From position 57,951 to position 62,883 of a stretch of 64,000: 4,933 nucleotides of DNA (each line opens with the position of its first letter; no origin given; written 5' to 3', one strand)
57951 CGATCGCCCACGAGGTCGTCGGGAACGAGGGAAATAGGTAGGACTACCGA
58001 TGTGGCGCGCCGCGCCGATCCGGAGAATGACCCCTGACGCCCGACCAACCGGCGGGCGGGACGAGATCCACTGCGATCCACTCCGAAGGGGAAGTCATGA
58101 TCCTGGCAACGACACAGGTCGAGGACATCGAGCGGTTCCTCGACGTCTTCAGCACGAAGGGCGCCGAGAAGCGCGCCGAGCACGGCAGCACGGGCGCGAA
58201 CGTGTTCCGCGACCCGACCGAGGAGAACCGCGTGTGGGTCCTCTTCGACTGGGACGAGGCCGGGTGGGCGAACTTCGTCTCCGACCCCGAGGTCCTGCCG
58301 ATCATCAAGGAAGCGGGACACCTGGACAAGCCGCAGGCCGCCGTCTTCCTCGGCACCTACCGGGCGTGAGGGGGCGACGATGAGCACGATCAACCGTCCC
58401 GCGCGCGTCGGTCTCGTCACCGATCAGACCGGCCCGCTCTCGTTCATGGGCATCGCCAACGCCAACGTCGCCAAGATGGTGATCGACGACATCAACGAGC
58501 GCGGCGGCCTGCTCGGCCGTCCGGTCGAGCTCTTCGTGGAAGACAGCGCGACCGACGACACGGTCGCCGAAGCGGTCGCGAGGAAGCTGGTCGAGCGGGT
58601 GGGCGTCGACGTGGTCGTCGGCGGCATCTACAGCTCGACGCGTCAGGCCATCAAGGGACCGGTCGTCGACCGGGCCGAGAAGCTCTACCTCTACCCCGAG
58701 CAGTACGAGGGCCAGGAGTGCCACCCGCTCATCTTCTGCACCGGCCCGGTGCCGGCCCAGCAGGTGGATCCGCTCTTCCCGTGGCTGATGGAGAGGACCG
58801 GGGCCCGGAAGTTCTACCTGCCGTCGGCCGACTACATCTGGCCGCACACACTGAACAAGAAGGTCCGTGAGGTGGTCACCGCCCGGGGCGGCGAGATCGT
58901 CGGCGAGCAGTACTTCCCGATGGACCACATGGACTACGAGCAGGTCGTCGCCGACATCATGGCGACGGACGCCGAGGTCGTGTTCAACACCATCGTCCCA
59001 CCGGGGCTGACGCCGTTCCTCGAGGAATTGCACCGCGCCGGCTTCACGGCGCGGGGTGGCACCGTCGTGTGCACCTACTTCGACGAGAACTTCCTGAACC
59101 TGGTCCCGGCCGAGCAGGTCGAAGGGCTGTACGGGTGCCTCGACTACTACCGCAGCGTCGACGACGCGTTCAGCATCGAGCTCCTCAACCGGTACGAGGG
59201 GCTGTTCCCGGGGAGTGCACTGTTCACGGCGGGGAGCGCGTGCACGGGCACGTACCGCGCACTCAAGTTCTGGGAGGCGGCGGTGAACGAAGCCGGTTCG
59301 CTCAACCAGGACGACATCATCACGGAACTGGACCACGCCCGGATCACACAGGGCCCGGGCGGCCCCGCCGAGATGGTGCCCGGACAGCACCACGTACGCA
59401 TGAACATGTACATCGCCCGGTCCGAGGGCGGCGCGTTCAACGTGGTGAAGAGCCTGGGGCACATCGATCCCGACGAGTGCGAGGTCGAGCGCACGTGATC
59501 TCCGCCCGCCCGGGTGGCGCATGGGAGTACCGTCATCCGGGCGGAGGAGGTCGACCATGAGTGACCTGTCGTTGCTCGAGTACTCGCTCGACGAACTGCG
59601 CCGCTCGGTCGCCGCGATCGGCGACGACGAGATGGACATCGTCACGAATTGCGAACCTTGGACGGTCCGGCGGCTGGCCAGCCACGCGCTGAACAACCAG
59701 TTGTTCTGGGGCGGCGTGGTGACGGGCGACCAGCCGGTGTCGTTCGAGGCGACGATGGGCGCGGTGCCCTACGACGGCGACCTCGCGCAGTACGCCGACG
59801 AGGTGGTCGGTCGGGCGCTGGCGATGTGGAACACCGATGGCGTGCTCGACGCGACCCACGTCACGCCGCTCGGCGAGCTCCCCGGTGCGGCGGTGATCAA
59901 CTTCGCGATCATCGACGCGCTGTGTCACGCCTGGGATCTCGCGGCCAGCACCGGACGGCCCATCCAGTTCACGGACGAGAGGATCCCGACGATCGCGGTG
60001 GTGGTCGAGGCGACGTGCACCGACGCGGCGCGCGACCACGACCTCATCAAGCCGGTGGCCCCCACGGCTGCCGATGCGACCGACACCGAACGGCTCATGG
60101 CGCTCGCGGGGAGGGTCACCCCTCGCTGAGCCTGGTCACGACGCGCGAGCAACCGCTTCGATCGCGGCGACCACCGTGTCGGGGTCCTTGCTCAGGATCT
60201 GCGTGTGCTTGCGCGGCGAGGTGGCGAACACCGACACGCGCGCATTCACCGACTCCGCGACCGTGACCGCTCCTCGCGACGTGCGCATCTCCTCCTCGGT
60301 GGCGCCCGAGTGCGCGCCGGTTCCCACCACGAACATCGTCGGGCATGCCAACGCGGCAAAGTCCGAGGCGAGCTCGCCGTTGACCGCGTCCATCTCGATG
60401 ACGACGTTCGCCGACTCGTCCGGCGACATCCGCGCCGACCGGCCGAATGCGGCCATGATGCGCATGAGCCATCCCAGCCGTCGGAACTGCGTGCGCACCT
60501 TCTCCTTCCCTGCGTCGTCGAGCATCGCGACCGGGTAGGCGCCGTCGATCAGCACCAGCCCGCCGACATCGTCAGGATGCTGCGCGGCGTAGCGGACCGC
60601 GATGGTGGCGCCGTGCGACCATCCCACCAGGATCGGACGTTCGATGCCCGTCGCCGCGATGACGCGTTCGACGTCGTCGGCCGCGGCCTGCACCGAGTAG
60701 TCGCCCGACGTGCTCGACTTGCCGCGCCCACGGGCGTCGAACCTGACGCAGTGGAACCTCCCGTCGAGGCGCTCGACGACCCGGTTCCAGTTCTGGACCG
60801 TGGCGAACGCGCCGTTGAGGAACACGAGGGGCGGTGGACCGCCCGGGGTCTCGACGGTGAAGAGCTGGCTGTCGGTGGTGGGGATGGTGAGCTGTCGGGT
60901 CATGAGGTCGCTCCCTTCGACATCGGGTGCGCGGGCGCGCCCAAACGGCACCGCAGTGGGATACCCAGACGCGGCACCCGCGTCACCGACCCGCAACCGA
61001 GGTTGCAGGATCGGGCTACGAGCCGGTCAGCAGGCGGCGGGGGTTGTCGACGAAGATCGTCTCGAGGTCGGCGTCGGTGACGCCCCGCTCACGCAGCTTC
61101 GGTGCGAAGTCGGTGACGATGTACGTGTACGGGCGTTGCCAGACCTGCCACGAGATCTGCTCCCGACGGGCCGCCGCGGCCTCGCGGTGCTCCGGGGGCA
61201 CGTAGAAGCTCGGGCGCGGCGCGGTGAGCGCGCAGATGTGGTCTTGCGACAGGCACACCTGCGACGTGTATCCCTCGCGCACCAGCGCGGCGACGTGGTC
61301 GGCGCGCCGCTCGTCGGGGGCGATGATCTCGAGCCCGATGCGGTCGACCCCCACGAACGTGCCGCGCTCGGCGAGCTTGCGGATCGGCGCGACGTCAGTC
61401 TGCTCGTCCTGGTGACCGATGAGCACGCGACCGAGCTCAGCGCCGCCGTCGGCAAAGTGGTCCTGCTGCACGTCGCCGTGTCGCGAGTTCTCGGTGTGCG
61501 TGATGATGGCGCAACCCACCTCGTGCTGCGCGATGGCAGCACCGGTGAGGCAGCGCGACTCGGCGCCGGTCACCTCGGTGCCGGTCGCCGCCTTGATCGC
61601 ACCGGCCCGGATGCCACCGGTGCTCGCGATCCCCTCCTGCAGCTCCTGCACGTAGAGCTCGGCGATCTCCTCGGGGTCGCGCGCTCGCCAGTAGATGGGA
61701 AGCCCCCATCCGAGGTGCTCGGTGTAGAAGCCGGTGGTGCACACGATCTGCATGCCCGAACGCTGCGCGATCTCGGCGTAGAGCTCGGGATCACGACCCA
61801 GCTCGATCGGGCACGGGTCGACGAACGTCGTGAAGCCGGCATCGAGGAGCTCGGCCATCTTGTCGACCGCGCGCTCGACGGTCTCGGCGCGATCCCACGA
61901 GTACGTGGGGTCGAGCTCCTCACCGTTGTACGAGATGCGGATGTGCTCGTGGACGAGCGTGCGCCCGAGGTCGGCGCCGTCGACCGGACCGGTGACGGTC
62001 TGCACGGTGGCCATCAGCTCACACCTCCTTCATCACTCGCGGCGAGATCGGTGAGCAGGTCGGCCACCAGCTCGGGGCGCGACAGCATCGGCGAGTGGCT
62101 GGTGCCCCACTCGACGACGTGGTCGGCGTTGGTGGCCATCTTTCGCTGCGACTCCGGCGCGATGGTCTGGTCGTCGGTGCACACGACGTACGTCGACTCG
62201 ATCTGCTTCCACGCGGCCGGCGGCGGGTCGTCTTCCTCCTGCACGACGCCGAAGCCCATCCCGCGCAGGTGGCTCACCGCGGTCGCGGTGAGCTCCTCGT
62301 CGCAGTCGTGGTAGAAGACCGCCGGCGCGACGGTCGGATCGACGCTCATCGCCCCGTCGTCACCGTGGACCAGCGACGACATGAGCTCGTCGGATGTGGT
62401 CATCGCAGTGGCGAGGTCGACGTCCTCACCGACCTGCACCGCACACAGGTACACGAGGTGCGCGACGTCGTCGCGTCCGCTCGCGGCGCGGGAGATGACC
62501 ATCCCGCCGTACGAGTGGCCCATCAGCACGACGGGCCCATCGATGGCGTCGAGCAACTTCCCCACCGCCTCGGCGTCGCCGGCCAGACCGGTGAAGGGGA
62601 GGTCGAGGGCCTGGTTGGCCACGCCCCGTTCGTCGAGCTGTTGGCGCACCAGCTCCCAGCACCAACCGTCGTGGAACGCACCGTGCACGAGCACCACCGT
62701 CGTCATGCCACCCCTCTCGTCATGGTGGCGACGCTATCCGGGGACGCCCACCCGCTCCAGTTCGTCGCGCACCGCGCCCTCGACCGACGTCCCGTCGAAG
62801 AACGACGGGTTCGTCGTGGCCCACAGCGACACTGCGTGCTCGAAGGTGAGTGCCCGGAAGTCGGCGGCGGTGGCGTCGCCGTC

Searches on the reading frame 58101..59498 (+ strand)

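Call 44: search_protein_families(library=pfam, max_evalue=0.001, proteins=[window:58101-59498:+])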
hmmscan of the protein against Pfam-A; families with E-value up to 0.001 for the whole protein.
window:58101-59498:+ (465 aa): 2 families
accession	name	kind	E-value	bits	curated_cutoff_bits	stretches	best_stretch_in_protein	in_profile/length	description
PF13458.12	Peripla_BP_6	-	1.5e-72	245.6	31.7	1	101-444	2-342/343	Periplasmic binding protein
PF13433.12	Peripla_BP_5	-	9.7e-72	242.5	27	1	102-457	2-354/363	Periplasmic binding protein domain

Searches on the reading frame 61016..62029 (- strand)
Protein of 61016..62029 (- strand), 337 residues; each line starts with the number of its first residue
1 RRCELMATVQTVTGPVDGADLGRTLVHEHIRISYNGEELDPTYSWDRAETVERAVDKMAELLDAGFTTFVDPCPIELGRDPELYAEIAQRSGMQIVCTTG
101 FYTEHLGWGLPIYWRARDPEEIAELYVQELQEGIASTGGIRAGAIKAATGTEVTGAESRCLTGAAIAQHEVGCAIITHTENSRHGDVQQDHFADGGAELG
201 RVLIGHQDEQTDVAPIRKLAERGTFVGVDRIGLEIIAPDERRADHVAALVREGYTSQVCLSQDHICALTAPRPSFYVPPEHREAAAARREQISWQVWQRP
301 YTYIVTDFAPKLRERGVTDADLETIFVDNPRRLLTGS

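Call 44: search_protein_families(library=pfam, max_evalue=0.001, proteins=[window:61016-62029:-])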
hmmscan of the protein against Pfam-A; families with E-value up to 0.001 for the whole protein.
window:61016-62029:- (337 aa): 1 family
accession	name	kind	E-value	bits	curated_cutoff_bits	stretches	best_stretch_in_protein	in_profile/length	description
PF02126.24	PTE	-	8.4e-59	199.9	22.4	1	16-335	1-298/298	Phosphotriesterase family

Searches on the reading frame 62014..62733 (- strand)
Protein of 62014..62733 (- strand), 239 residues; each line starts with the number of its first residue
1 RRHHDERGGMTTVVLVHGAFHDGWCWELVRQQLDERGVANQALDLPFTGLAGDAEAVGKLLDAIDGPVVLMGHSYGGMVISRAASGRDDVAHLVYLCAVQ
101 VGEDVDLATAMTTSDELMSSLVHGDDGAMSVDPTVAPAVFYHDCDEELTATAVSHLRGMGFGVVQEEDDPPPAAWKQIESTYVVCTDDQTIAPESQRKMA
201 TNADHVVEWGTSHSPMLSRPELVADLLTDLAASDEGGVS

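Call 44: search_protein_families(library=pfam, max_evalue=0.001, proteins=[window:62014-62733:-])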
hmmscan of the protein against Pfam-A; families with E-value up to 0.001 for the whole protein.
window:62014-62733:- (239 aa): 3 families
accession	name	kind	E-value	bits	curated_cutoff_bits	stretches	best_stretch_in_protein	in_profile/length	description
PF12697.13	Abhydrolase_6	-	1e-26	95.4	26.3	1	13-225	1-216/217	Alpha/beta hydrolase family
PF00561.26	Abhydrolase_1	-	3.3e-05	24.1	25.8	0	54-102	56-104/245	alpha/beta hydrolase fold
PF12695.13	Abhydrolase_5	-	0.00066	19.9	27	1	13-105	2-96/164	Alpha/beta hydrolase family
